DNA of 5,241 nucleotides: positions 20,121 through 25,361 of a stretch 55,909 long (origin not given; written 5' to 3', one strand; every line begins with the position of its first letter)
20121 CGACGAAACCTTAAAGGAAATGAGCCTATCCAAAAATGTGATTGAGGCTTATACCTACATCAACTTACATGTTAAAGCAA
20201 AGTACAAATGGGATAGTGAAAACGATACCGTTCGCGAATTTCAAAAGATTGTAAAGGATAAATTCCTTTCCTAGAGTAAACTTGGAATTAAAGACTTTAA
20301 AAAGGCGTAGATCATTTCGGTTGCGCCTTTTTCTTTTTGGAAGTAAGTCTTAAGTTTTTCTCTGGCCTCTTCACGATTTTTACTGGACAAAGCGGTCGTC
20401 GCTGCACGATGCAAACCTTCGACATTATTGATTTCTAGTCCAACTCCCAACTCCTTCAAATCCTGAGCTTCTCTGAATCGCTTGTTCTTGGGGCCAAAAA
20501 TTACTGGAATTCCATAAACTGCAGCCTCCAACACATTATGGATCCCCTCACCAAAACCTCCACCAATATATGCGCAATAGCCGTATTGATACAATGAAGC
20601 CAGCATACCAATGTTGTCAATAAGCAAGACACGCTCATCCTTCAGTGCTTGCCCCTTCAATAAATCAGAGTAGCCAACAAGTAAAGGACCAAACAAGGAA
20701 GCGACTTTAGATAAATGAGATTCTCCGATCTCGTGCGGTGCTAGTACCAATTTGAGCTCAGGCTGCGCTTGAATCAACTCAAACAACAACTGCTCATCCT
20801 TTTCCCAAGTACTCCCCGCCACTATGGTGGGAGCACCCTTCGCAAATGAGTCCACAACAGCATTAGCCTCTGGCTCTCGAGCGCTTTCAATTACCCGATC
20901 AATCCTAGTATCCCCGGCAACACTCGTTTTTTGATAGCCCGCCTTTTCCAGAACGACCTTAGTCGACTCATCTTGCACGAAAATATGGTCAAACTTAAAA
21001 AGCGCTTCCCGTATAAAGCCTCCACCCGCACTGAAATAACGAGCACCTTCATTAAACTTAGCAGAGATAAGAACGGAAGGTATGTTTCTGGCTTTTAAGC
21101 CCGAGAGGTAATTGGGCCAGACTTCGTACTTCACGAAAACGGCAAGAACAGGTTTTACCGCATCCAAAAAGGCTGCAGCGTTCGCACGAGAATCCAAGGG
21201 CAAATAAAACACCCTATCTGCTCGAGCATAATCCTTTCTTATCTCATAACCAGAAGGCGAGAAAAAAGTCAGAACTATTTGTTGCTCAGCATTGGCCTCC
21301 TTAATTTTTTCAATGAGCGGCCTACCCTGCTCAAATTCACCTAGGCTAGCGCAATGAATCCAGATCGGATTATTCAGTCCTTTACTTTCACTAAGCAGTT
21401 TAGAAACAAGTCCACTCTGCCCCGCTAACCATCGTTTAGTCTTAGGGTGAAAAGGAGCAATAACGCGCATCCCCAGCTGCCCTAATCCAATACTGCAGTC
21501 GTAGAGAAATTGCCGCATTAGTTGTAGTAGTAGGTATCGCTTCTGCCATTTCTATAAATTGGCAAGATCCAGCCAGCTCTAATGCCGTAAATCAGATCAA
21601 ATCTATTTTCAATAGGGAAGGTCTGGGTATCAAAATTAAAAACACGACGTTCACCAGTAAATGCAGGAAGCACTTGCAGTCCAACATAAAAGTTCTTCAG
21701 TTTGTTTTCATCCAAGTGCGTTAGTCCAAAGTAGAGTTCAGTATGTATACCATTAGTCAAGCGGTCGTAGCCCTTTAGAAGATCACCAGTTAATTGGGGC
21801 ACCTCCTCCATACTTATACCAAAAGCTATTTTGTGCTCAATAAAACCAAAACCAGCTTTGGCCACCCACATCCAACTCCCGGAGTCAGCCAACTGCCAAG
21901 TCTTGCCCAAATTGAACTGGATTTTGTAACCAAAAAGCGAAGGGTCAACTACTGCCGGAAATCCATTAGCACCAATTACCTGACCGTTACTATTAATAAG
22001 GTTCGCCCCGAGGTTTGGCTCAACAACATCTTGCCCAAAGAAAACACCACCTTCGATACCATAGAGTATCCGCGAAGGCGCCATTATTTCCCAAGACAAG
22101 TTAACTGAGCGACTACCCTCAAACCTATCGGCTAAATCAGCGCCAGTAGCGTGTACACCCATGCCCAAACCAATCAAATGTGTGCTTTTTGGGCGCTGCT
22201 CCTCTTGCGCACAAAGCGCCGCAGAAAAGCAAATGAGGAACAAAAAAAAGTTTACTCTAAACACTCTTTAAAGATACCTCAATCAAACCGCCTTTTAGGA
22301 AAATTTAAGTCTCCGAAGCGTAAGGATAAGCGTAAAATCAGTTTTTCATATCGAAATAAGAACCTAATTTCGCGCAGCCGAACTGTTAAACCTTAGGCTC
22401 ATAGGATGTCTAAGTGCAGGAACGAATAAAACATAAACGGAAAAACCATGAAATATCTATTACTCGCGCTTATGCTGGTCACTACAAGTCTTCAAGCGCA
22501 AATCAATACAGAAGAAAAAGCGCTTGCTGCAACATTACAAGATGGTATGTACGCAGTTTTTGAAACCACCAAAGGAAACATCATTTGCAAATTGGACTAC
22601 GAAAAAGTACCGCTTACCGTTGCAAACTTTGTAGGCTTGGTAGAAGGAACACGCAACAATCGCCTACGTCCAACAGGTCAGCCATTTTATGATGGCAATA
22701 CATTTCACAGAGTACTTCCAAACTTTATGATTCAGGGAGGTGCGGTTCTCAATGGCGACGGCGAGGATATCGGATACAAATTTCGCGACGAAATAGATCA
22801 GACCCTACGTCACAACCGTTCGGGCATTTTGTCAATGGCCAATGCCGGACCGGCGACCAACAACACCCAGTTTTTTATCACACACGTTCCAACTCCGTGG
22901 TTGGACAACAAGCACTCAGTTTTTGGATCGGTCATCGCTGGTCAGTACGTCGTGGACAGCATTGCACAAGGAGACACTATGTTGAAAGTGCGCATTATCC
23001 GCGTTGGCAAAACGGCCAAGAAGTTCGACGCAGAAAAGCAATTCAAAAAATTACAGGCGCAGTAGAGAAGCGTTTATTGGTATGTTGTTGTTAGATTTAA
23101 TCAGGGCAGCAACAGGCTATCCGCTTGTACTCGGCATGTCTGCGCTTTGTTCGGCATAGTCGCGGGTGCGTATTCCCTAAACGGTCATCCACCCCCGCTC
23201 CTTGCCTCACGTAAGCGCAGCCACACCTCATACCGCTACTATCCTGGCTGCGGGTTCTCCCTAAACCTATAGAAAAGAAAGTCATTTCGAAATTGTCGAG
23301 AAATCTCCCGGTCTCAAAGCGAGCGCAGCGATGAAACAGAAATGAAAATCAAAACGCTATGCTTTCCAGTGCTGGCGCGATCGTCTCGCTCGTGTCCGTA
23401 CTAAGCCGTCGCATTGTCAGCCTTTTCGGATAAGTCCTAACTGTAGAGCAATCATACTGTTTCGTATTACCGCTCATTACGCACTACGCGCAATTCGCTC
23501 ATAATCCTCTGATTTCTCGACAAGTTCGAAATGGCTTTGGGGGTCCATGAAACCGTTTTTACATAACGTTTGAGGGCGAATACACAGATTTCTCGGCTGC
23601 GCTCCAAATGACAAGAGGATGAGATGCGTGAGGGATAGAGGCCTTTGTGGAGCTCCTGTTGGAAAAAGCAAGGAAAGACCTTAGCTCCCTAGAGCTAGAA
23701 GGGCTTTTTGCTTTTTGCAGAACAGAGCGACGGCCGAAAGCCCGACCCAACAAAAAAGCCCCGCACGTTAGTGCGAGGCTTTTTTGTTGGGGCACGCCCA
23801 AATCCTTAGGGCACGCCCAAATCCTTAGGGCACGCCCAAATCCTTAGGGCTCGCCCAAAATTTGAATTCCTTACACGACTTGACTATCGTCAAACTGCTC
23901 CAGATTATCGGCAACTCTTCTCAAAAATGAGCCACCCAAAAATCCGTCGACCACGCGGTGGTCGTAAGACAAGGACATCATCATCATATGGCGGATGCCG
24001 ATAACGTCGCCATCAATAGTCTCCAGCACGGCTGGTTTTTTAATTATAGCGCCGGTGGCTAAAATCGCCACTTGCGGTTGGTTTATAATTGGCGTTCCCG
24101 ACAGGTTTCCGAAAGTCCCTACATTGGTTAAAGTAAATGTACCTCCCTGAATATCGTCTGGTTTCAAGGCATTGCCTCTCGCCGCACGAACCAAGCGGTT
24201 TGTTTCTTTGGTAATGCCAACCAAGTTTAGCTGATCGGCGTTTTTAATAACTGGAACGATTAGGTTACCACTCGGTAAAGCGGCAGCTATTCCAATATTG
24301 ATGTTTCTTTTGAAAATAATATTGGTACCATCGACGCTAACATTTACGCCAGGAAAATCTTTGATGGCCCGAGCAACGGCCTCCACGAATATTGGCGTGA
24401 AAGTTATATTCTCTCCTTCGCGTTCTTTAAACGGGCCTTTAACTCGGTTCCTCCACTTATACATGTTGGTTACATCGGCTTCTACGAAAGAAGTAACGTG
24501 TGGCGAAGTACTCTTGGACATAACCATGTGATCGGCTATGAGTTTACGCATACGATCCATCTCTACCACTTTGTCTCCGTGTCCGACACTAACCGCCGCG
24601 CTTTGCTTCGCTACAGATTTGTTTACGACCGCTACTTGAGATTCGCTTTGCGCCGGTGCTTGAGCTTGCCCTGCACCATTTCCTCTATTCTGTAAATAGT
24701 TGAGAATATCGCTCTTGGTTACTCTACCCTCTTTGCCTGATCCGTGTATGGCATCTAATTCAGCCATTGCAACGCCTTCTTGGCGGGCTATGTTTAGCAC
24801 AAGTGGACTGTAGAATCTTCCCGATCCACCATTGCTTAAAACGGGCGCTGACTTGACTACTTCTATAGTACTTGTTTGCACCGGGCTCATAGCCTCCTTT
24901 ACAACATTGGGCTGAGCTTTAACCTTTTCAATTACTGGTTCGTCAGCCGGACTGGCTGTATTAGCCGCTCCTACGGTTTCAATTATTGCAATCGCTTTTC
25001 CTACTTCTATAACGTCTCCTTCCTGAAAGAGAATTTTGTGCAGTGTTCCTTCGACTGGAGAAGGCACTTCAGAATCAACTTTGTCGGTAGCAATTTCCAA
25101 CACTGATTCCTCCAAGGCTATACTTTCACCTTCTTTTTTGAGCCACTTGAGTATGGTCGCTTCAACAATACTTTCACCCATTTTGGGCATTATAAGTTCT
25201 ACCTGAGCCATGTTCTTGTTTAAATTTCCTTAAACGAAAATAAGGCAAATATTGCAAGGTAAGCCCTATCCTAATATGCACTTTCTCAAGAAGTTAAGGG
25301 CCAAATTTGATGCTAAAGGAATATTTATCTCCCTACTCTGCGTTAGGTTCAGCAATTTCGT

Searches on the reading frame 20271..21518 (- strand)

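Call 7: search_protein_families(library=pfam, proteins=[window:20271-21518:-], max_evalue=0.001)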
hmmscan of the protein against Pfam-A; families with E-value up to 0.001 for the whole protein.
window:20271-21518:- (415 aa): 1 family
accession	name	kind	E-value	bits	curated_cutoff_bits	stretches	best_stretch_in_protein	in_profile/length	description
PF04413.22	Glycos_transf_N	-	9e-44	149.6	23.9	1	47-207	14-178/179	3-Deoxy-D-manno-octulosonic-acid transferase (kdotransferase)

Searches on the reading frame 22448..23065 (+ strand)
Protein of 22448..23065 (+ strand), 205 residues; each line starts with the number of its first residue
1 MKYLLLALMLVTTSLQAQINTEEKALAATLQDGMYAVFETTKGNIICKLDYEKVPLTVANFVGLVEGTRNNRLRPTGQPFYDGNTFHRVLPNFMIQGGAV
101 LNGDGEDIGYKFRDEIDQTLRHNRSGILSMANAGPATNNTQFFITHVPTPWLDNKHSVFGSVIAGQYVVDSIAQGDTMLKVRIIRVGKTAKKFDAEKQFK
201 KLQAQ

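Call 7: search_protein_families(library=pfam, proteins=[window:22448-23065:+], max_evalue=0.001)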
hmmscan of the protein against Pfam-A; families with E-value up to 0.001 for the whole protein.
window:22448-23065:+ (205 aa): 1 family
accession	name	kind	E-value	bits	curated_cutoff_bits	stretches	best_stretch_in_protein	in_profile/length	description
PF00160.26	Pro_isomerase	-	1.1e-41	143.1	21.7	1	37-183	3-154/159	Cyclophilin type peptidyl-prolyl cis-trans isomerase/CLD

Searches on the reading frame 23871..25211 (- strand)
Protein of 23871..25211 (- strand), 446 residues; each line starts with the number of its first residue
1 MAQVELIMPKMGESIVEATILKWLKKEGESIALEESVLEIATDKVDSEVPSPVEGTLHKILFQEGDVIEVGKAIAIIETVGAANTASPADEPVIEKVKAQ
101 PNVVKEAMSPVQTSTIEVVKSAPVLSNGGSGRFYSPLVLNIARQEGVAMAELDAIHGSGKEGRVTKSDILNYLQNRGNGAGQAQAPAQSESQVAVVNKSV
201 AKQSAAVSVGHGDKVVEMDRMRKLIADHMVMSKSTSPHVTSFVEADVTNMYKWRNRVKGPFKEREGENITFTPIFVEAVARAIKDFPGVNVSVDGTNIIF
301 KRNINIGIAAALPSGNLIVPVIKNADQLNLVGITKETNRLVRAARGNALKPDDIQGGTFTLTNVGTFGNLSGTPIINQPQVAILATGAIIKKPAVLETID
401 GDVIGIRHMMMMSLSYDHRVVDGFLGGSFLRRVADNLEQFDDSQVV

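Call 7: search_protein_families(library=pfam, proteins=[window:23871-25211:-], max_evalue=0.001)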
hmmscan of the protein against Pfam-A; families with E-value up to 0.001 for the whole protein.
window:23871-25211:- (446 aa): 3 families
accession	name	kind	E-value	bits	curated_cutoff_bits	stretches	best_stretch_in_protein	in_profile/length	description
PF00198.28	2-oxoacid_dh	-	5.3e-77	258.8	23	1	213-441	4-228/232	2-oxoacid dehydrogenases acyltransferase (catalytic domain)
PF00364.28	Biotin_lipoyl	-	8e-18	64.5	22.1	1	5-77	2-73/73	Biotin-requiring enzyme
PF02817.22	E3_binding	-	5.9e-10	39.6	23.7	1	133-170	2-36/36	e3 binding domain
